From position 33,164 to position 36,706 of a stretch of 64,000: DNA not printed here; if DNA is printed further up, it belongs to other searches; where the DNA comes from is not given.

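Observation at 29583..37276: ATGA-coupled operon: tiny RHH-like protein, 617-aa anchored protein and a 1879-aa secreted Cys-rich giant with no recognisable domain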

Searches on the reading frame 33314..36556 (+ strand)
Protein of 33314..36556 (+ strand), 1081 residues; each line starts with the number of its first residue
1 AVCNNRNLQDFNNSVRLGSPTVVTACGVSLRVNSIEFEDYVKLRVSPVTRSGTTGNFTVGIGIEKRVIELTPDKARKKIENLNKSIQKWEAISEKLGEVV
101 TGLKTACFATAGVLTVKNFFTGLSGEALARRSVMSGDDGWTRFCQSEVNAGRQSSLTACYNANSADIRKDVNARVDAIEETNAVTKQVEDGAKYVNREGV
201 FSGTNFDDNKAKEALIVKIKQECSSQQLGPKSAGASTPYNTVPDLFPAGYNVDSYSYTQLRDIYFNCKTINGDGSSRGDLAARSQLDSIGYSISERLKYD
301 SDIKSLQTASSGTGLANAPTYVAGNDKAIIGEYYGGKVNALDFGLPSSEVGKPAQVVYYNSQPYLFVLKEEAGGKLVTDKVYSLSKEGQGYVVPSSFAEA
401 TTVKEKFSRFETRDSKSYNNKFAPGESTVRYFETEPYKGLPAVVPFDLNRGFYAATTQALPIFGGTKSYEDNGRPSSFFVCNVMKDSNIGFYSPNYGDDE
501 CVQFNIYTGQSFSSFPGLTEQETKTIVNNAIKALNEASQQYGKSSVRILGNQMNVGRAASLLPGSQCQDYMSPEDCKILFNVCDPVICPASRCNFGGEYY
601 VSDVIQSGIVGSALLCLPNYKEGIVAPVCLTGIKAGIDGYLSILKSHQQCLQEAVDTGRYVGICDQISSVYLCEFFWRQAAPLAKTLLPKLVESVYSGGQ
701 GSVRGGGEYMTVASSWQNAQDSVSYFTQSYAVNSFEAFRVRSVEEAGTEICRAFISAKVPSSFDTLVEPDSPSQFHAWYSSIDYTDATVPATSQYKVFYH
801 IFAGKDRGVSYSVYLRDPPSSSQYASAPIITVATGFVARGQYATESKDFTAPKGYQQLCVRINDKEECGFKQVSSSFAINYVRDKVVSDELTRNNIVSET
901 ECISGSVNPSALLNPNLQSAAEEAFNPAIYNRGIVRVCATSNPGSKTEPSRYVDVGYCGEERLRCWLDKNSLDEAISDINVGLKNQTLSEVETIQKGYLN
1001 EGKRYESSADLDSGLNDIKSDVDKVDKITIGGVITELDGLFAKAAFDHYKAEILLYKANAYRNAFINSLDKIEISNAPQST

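Call 45: predict_structure(alignment_id=A4)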
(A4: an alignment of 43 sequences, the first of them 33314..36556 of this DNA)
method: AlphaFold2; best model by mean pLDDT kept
length: 1081 residues; sequences in the alignment: 43
mean_pLDDT: 66.8   pTM: 0.40
mean pLDDT of the five models: 66.8, 64.8, 64.5, 64.0, 62.2
residues with pLDDT >= 90: 79; 70-90: 544; 50-70: 163; < 50: 295
segments of 3 or more residues with pLDDT < 50: 6-9, 36-70, 100-114, 198-202, 460-467, 562-564, 578-633, 658-771, 786-788, 872-878, 905-932, 1073-1081
pLDDT, mean of each block of 10 residues (from residue 1): 55 69 71 55 29 24 29 65 72 59 40 47 62 80 87 81 85 86 82 61 64 88 83 64 82 77 88 85 84 77 76 78 72 84 82 87 87 84 81 83 84 82 88 77 91 80 42 70 88 79 73 70 85 89 90 84 56 55 31 29 28 31 33 49 60 54 34 37 38 34 25 34 39 36 33 28 30 70 57 79 74 82 68 82 79 80 77 44 70 79 55 45 45 72 82 87 86 72 80 83 80 89 89 91 87 92 84 45 32
secondary structure, 60 per line:
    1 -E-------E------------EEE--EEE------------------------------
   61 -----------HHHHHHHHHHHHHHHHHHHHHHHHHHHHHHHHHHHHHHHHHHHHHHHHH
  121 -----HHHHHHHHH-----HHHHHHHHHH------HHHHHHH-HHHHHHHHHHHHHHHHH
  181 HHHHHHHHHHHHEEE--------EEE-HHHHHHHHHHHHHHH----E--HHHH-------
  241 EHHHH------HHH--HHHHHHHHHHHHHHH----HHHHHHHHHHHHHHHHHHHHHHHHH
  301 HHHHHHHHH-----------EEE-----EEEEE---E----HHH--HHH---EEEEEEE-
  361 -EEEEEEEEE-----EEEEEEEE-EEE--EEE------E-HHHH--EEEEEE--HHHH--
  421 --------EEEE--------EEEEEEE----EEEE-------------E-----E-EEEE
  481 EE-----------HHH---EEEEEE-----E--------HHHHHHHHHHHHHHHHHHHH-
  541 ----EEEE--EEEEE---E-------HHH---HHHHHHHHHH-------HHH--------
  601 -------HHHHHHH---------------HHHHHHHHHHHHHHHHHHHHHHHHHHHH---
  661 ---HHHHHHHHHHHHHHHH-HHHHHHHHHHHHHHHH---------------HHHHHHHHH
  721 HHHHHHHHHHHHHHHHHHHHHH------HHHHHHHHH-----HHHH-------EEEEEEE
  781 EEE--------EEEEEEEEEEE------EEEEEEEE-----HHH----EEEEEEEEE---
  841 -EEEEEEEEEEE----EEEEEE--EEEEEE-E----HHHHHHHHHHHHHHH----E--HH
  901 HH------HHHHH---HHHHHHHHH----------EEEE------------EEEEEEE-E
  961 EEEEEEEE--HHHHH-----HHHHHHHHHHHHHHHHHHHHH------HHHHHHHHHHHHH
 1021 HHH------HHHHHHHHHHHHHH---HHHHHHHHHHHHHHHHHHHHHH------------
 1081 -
elements in order (helices of 4 or more, strands of 3 or more residues): E23-25 E28-30 H72-120 H126-134 H140-149 H156-162 H164-192 E193-195 E204-206 H208-222 H230-233 H242-245 H257-271 H276-309 E321-323 E329-333 E353-359 E362-370 E376-383 E385-387 E390-392 H401-404 E407-412 H415-418 E429-432 E441-447 E452-455 E477-482 E500-505 H520-539 E545-548 E551-555 H573-582 H608-614 H630-657 H664-679 H681-696 H712-742 H749-757 H763-766 E774-783 E792-802 E809-816 E829-837 E842-852 E857-862 E865-870 H877-891 H899-902 H909-913 H917-925 E936-939 E952-958 E960-968 H971-975 H981-1001 H1008-1023 H1030-1043 H1047-1068

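Call 49: fold_search(model_id=the predicted structure, library=pdb)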
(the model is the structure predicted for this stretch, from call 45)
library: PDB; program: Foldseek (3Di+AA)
matches with E <= 10: 1006; with E <= 0.001: 0
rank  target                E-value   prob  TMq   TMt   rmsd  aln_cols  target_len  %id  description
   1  1tza_A                5.5e-03  1.00  0.07  0.41   6.7       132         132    7  X-ray structure of Northeast Structural Genomics Consortium target SoR45 (released 2004-07-27)
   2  1tza_B                8.2e-03  1.00  0.07  0.38   6.9       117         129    8  X-ray structure of Northeast Structural Genomics Consortium target SoR45 (released 2004-07-27)
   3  8idz_B                1.1e-02  0.98  0.06  0.09   8.8       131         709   12  Beta-glucosidase BglPcC1 (released 2024-02-21)
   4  1xvs_A                1.1e-02  0.98  0.06  0.32   7.0       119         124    9  Crystal structure of apaG Protein from Vibrio cholerae (released 2004-12-14)
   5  8va3_B                1.1e-02  0.89  0.05  0.07   8.7       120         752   11  Crystal structure of CapGH3b enzyme retrieved from capybara gut metagenome (released 2024-10-23)
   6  8va3_A                1.3e-02  0.96  0.06  0.08   8.0       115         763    9  Crystal structure of CapGH3b enzyme retrieved from capybara gut metagenome (released 2024-10-23)
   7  4c47_B                1.9e-02  0.54  0.05  0.20  26.6       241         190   11  Salmonella enterica trimeric lipoprotein SadB (released 2014-01-08)
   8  5jp0_A                2.3e-02  0.95  0.06  0.09   7.5       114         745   10  Bacteroides ovatus Xyloglucan PUL GH3B with bound glucose (released 2016-08-10)
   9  7ms2_A                2.8e-02  0.51  0.07  0.09  17.1       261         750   10  Three-dimensional structure of a GH3 Beta-glucosidase from Clostridium thermocellum in complex with glycerol (released 2022-05-18)
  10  4i3g_B                3.4e-02  0.96  0.07  0.09   7.2       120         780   12  Crystal Structure of DesR, a beta-glucosidase from Streptomyces venezuelae in complex with D-glucose. (released 2013-02-20)
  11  4i3g_A                3.4e-02  0.87  0.06  0.08   7.9       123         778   12  Crystal Structure of DesR, a beta-glucosidase from Streptomyces venezuelae in complex with D-glucose. (released 2013-02-20)
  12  8rjc_5                3.7e-02  0.57  0.06  0.25  28.3       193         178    9  Structure of the rabbit 80S ribosome stalled on a 2-TMD rhodopsin intermediate in complex with Sec61-TRAP, open confor (released 2024-01-24)
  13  8dhl_A                4.1e-02  0.82  0.07  0.08  10.3       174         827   11  Tannerella forsythia beta-glucuronidase (L2) (released 2023-05-17)
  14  1xq4_B                5.1e-02  0.92  0.07  0.35   6.9       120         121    8  Crystal Structure of the Putative ApaA Protein from Bordetella pertussis, Northeast Structural Genomics Target BeR40 (released 2004-11-09)
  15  2x40                  5.3e-02  0.80  0.06  0.09   7.5       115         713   11  Structure of beta-glucosidase 3B from Thermotoga neapolitana in complex with glycerol (released 2010-02-09)
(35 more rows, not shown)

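Call 71: fold_search(model_id=the predicted structure, library=viral)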
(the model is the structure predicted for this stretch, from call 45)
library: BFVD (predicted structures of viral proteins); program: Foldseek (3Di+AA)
matches with E <= 10: 493; with E <= 0.001: 0
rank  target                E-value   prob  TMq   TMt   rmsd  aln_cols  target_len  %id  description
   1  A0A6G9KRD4            1.4e-03  0.91  0.06  0.21  35.2       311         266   10  (no name in the UniProt tables at hand)
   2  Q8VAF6                1.1e-02  0.69  0.06  0.20  27.8       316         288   11  Wsv464 [White spot syndrome virus (isolate Shrimp/China/Tongan/1996)]
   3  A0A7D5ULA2            1.1e-02  0.60  0.06  0.12  26.9       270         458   11  Uncharacterized protein [Scale drop disease virus]
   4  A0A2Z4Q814            1.4e-02  0.97  0.07  0.36  23.2       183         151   10  (no name in the UniProt tables at hand)
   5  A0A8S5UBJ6            2.2e-02  0.96  0.06  0.31  13.8       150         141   10  Uncharacterized protein [Caudovirales sp. ctcT39]
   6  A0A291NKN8            2.2e-02  0.10  0.06  0.06  55.4       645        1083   12  Tail fiber protein [Salmonella phage SP01]
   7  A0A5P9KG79            2.4e-02  0.99  0.07  0.44   5.5       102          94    6  P11 protein [Passion fruit green spot virus]
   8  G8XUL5                2.6e-02  0.33  0.05  0.16  31.2       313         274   13  Membrane protein A37 [Aotine betaherpesvirus 1]
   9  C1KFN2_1              2.7e-02  0.08  0.06  0.05  59.3       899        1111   10  Putative tail fibre protein [Lactobacillus phage Lb338-1]
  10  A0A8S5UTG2            3.1e-02  0.69  0.06  0.26  15.1       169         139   14  Uncharacterized protein [Myoviridae sp. ctYA416]
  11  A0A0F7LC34            3.6e-02  0.97  0.06  0.20   8.8       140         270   11  Uncharacterized protein [uncultured marine virus]
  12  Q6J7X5                3.8e-02  0.82  0.07  0.24  16.1       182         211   13  Pas56 [Actinoplanes phage phiAsp2]
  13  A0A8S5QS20            3.8e-02  0.47  0.06  0.17  16.8       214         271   12  Tencon, FN3-like domain, alternative scaffold.71A [Myoviridae sp. ctgXL3]
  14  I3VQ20                4.0e-02  0.80  0.08  0.20  20.5       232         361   10  B39.5 [miniopterid betaherpesvirus 1]
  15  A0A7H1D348            4.9e-02  0.04  0.06  0.05  51.5      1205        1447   10  Putative RNA dependent RNA polymerase [Frankliniella occidentalis associated peribunyavirus-like virus 2]
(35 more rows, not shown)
